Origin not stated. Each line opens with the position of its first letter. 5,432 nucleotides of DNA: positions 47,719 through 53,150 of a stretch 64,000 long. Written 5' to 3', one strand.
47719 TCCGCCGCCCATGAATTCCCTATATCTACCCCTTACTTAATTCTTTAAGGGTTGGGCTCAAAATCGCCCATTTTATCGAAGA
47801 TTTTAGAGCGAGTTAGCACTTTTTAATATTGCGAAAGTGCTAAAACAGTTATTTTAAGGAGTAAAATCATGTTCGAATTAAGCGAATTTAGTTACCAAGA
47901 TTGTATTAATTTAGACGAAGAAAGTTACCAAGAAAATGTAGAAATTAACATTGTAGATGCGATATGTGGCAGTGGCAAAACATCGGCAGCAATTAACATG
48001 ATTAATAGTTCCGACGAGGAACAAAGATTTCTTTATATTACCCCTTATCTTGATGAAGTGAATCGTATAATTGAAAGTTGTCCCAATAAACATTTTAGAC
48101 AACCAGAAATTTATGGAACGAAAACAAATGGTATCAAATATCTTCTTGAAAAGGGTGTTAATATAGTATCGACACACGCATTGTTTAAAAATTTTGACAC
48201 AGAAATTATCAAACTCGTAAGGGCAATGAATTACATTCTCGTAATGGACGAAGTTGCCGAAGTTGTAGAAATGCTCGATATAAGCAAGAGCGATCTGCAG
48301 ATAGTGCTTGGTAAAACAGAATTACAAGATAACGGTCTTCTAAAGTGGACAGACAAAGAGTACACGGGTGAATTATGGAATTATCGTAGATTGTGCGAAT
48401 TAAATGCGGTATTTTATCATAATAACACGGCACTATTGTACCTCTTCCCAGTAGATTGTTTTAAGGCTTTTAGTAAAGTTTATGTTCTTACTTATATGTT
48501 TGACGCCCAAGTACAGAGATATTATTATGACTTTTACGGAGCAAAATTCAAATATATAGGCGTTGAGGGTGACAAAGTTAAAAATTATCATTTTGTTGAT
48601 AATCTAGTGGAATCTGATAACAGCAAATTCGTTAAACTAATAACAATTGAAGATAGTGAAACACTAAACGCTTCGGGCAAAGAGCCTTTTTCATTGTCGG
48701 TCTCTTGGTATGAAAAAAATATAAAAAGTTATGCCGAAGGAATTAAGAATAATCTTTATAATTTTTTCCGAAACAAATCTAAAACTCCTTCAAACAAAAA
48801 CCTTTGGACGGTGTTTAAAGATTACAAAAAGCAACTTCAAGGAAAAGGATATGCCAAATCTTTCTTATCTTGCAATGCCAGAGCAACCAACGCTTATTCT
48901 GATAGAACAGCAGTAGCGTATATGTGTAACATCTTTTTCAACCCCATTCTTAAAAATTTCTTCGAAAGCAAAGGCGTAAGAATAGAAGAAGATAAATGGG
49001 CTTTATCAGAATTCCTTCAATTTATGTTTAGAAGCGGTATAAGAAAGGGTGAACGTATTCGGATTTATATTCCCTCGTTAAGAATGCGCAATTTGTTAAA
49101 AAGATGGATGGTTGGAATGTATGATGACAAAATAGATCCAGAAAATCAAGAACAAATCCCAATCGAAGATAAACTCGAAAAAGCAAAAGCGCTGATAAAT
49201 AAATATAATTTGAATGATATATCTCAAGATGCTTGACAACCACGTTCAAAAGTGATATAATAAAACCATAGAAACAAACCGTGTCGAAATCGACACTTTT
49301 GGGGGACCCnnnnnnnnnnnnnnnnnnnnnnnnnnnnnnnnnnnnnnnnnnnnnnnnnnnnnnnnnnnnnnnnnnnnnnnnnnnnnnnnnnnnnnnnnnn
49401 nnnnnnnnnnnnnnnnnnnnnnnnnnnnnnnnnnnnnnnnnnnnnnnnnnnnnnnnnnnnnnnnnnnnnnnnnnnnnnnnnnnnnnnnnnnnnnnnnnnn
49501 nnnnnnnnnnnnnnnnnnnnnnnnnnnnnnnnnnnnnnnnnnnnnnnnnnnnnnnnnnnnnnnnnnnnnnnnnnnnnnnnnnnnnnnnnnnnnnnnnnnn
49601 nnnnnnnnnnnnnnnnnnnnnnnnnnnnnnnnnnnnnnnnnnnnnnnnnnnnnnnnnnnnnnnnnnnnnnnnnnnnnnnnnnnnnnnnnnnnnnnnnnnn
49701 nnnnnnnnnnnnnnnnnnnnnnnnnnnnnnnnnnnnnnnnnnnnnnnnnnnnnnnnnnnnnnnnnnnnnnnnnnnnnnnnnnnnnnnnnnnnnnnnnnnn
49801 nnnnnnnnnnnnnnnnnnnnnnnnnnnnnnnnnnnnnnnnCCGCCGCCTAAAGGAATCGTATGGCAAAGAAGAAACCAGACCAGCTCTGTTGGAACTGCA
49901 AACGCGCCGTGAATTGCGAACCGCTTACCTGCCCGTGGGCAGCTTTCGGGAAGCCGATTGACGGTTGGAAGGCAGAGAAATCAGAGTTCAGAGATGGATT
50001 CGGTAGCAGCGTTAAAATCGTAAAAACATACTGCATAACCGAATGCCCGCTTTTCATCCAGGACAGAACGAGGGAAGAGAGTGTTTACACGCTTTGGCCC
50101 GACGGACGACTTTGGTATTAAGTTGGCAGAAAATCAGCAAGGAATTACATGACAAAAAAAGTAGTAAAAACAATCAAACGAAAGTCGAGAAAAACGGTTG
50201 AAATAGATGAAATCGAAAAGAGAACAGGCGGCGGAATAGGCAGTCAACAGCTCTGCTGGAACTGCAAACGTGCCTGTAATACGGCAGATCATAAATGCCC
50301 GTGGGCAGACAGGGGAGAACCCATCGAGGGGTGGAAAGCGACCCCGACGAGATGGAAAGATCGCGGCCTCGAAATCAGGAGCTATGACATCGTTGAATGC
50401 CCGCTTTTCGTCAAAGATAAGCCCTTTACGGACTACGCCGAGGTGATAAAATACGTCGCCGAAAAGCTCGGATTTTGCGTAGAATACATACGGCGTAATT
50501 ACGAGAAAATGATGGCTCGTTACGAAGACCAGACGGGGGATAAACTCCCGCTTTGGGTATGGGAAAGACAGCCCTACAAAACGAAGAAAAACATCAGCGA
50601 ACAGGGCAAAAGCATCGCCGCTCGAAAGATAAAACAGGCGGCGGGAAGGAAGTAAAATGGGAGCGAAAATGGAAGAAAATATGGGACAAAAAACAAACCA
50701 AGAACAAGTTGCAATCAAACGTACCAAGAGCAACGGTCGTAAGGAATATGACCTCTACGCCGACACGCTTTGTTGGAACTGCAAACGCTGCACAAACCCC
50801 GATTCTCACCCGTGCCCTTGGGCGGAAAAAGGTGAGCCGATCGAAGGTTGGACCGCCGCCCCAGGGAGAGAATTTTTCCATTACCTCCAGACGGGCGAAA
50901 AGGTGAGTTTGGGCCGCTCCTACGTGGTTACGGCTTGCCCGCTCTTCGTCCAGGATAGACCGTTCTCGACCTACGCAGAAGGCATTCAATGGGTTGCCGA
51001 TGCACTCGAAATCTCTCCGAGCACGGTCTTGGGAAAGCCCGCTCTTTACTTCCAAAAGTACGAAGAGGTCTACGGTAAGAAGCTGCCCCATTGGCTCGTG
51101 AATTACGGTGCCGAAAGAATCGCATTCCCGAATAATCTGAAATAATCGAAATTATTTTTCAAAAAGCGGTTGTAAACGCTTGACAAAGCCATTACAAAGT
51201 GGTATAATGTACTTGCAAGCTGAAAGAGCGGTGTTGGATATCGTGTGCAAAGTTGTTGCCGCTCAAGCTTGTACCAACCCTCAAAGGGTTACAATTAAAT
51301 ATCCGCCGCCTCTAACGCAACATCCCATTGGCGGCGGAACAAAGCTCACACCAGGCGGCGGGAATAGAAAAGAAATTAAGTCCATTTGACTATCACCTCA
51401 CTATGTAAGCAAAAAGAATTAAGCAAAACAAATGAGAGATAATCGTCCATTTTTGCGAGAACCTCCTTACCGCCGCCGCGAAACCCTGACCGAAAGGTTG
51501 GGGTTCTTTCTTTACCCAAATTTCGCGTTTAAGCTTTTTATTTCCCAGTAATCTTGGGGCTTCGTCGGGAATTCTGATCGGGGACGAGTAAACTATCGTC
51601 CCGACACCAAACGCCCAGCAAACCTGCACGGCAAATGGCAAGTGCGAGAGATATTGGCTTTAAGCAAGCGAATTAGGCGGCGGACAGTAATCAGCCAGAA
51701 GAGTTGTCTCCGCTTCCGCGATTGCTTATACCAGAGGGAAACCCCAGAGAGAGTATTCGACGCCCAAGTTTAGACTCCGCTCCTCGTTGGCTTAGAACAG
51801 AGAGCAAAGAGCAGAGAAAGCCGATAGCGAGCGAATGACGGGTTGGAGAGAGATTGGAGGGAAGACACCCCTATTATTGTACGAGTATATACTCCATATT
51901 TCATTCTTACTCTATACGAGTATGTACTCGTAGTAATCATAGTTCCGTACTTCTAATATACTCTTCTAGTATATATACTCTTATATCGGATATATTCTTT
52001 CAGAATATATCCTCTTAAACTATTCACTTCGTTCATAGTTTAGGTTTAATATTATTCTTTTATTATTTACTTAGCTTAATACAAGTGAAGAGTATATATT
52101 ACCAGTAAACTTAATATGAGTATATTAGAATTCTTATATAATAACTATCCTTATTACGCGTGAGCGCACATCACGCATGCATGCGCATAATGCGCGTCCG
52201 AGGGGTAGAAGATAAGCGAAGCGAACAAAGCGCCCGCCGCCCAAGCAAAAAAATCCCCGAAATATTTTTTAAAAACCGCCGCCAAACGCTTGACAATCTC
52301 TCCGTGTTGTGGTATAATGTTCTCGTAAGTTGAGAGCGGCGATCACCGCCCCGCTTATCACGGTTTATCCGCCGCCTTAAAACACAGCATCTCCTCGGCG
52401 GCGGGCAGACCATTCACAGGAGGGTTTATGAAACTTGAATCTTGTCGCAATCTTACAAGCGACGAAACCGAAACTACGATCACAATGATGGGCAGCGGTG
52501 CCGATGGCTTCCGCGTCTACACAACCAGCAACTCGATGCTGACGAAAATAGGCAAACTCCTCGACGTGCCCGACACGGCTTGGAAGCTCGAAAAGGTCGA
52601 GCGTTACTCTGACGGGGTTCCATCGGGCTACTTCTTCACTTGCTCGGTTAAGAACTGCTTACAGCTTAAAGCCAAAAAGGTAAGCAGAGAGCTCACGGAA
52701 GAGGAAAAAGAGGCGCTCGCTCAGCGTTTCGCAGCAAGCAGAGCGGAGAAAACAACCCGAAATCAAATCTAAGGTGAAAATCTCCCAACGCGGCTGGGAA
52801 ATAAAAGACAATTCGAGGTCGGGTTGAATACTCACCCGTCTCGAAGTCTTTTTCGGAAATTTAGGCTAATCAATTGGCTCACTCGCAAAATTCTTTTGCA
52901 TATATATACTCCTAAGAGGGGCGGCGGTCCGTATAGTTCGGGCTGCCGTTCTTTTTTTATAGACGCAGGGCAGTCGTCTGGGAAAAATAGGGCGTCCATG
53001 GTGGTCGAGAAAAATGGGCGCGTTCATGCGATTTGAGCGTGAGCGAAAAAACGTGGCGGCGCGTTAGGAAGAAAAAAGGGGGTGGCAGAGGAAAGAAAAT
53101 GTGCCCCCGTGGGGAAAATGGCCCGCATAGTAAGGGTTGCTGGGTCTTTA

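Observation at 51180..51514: A consensus early promoter drives an RNA of about 300 nt with no ORF and alternative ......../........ pairings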

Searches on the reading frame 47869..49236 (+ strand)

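Call 14: search_protein_families(library=pfam, proteins=[window:47869-49236:+], max_evalue=0.01)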
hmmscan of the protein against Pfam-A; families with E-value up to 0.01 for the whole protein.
window:47869-49236:+ (455 aa): 2 families
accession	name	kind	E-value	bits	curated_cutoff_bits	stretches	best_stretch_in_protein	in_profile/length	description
PF04851.21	ResIII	-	0.0011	19.4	22.5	1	17-129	16-134/164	Type III restriction enzyme, res subunit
PF00270.35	DEAD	-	0.0013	19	26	1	28-138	18-133/167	DEAD/DEAH box helicase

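Call 15: search_protein_families(library=phrogs, proteins=[window:47869-49236:+], max_evalue=0.01)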
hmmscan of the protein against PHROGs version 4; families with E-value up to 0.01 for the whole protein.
window:47869-49236:+ (455 aa): 1 family
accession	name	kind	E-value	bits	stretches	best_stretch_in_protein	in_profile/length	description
phrog_2467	-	unknown function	1.1e-70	240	1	22-450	6-459/502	-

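Call 63: search_protein_families(library=ncbifam, proteins=[window:47869-49236:+], max_evalue=0.01)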
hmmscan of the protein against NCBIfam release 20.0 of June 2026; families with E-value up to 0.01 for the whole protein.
window:47869-49236:+ (455 aa): 0 families

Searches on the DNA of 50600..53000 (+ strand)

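Call 6: search_dna_similar(query=window:50600-53000:+, collection=phages, mode=distant, max_rows=30)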
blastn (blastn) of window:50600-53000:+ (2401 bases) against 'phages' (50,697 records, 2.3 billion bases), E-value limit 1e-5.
No match.
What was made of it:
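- Tried and rejected: blastn of 50600-53000 against 50,697 GenBank phage records: no match (call 6).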

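Call 24: search_rna_families(source=window, start=51100, end=52500, threshold=evalue, max_evalue=10, show_alignments=2)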
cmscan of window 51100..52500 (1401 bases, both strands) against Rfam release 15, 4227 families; matches with E-value up to 10: 7.
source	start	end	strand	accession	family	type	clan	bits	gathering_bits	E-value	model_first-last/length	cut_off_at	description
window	51959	52039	+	RF01283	snoU30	Gene; snRNA; snoRNA; CD-box;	CL00052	16.5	45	9.2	1-86/86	no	Small nucleolar RNA U30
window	51146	51211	-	RF03027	RT-6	Gene; sRNA;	-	16.2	46.7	1.6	1-75/75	no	RT-6 RNA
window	51276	51341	+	RF02960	DUF2800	Cis-reg;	-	16.2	60.2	4.8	1-158/158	no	DUF2800 RNA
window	51226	51265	+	RF01630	ceN40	Gene; snRNA; snoRNA; CD-box;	-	15.8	35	1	1-123/123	no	Nematode snoRNA ceN40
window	51714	51852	-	RF02174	SMAD5-AS1_2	Gene; lncRNA;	-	15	50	0.68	1-129/129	no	SMAD5 antisense RNA 1 conserved region 2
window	51953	52045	+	RF02120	FTX_2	Gene; lncRNA;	-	14.4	48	9.3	1-97/97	no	FTX transcript, XIST regulator conserved region 2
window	51904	51932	-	RF02914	DUF805b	Cis-reg;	CL00115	13.9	35.6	1.1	1-35/35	no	DUF805b RNA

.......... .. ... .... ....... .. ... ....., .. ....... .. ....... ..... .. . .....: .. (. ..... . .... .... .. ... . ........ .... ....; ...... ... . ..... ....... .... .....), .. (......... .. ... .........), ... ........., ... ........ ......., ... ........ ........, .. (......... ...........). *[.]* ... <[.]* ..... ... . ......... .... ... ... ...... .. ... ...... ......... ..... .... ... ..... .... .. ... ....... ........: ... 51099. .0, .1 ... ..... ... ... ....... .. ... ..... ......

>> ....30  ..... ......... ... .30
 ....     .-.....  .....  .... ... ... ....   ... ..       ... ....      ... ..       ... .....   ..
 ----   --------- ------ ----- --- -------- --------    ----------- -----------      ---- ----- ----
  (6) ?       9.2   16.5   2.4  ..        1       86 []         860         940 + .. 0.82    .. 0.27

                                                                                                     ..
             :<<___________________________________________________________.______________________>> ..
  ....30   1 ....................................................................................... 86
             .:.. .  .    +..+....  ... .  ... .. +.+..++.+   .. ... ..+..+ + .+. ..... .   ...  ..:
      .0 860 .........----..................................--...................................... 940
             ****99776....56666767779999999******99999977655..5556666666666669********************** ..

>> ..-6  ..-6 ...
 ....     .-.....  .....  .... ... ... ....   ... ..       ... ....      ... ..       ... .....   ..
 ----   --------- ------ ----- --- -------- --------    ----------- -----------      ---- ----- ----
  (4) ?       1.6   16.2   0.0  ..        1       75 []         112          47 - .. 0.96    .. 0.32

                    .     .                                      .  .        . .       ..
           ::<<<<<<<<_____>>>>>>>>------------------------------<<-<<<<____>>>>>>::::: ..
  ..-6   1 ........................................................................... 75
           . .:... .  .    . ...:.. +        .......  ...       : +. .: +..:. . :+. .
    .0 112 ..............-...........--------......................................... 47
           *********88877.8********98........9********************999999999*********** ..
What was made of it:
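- No target has been identified and Rfam has no match (call 24).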

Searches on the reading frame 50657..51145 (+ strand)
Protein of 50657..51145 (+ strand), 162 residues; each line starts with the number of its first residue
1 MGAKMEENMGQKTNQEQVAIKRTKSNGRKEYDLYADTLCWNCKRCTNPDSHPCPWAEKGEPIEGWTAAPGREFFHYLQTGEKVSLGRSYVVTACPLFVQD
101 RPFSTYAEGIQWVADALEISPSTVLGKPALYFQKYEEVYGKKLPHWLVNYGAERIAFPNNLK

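Call 14: search_protein_families(library=pfam, proteins=[window:50657-51145:+], max_evalue=0.01)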
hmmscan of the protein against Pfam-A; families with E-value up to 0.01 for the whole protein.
window:50657-51145:+ (162 aa): 0 families

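Call 15: search_protein_families(library=phrogs, proteins=[window:50657-51145:+], max_evalue=0.01)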
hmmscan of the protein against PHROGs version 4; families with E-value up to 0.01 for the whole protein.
window:50657-51145:+ (162 aa): 0 families

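Call 16: find_related_loci(query=window:50657-51145:+, collection=viral_contigs, flank=6000)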
Query window:50657-51145:+ (162 aa) in viral_contigs; peptide patterns used: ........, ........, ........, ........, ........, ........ (x = any residue, [..] = any of these).
57 stretches matched a pattern; 1 encode a relative of the query (tblastn E <= 1e-3); 1 distinct loci.
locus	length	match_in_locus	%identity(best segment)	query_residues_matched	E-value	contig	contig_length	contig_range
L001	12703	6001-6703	74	15-154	7e-73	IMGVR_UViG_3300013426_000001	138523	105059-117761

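Call 51: find_homologous_proteins(query=window:50657-51145:+, max_evalue=1e-10)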
Query window:50657-51145:+ (162 aa): 3 proteins with E <= 1e-10 among 16 candidates.
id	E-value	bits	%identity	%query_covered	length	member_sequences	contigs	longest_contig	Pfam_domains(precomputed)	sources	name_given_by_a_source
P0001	7.2e-109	379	99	100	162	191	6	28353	-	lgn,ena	-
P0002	5.1e-73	262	73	90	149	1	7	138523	-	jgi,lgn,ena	-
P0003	1.0e-39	154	89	47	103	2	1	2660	-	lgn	-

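Call 52: find_encoding_contigs(protein=P0001, flank=4000, max_places=10)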
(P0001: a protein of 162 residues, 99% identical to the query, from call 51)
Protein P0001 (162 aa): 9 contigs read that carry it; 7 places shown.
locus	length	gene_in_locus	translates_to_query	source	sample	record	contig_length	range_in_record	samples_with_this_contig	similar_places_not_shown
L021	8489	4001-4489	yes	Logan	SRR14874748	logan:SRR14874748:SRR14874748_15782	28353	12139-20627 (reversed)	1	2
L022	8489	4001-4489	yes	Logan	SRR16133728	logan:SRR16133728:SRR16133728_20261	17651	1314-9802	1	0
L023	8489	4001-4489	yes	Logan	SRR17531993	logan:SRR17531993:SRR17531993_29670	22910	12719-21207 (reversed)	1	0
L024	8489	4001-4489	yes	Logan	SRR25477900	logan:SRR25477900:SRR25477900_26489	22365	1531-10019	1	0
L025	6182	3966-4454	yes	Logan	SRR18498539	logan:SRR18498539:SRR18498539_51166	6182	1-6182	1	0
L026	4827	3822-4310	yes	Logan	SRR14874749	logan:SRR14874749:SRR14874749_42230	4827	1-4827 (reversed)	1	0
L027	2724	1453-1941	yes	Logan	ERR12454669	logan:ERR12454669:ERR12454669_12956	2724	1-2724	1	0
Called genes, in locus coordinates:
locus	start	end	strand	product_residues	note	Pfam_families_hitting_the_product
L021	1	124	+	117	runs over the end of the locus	-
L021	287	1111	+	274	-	-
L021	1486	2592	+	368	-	-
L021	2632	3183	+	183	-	-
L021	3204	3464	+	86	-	-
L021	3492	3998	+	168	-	-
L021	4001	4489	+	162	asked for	-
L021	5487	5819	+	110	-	-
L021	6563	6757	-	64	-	-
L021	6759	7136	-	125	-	-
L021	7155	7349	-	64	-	-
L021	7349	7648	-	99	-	-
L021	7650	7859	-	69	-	-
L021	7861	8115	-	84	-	-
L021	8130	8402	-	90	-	-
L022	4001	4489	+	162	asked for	-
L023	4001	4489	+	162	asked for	-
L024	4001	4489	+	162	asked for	-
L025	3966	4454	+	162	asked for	-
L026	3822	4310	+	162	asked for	-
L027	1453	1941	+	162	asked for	-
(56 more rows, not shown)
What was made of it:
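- The promoter and terminator stay perfect, and the gene-less unit persists in contigs from at least six samples (call 52).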

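Call 53: find_encoding_contigs(protein=P0003, flank=4000, max_places=5)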
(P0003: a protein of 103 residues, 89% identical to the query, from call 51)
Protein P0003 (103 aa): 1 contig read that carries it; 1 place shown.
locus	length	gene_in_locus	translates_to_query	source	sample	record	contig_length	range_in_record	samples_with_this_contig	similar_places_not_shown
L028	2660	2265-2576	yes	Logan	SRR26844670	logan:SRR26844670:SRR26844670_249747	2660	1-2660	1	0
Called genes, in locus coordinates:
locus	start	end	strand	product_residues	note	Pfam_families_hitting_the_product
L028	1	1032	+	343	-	?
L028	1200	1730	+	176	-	-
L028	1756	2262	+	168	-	-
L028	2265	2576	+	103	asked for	-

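Call 62: search_solved_structures(query=window:50657-51145:+, max_evalue=10)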
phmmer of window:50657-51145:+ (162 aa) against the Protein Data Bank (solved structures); distinct sequences matched with E-value up to 10: 2.
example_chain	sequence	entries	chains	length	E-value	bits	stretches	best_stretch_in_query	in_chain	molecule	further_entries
8pmw_C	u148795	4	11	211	1.1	12.2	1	89-139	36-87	Capsid protein | Pro-secreted protein ORF2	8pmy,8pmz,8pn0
3rkc_A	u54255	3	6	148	1.3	11.9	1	89-139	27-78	Capsid protein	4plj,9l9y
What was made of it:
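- Tried and rejected: PDB sequence search for the zf3 protein: nothing (call 62).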

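Call 63: search_protein_families(library=ncbifam, proteins=[window:50657-51145:+], max_evalue=0.01)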
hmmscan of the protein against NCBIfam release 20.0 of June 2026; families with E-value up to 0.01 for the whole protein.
window:50657-51145:+ (162 aa): 0 families
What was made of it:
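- Pfam, PHROGs, NCBIfam and PDB sequence searches gave nothing for the local proteins (calls 14, 15, 62, 63).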

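Call 77: predict_structure(alignment_id=A7)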
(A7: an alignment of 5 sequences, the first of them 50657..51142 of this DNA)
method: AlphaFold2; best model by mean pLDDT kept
length: 162 residues; sequences in the alignment: 5
mean_pLDDT: 57.3   pTM: 0.42
mean pLDDT of the five models: 57.3, 56.9, 52.7, 52.0, 51.7
residues with pLDDT >= 90: 15; 70-90: 30; 50-70: 44; < 50: 73
segments of 3 or more residues with pLDDT < 50: 1-38, 40-52, 55-61, 96-100, 153-162
pLDDT, mean of each block of 10 residues (from residue 1): 33 32 37 45 45 47 55 66 62 51 71 92 90 86 67 44 30
secondary structure, 60 per line:
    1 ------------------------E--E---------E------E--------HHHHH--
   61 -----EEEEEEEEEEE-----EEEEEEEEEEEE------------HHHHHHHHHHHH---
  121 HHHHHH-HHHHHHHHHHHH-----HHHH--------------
elements in order: H54-58 E66-76 E82-93 H106-117 H121-126 H128-139 H145-148
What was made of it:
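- The AlphaFold model is poor overall (pLDDT 57; call 77).
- Tried and rejected: Only the C-terminal three helices are confident, so no fold search was run (call 77).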
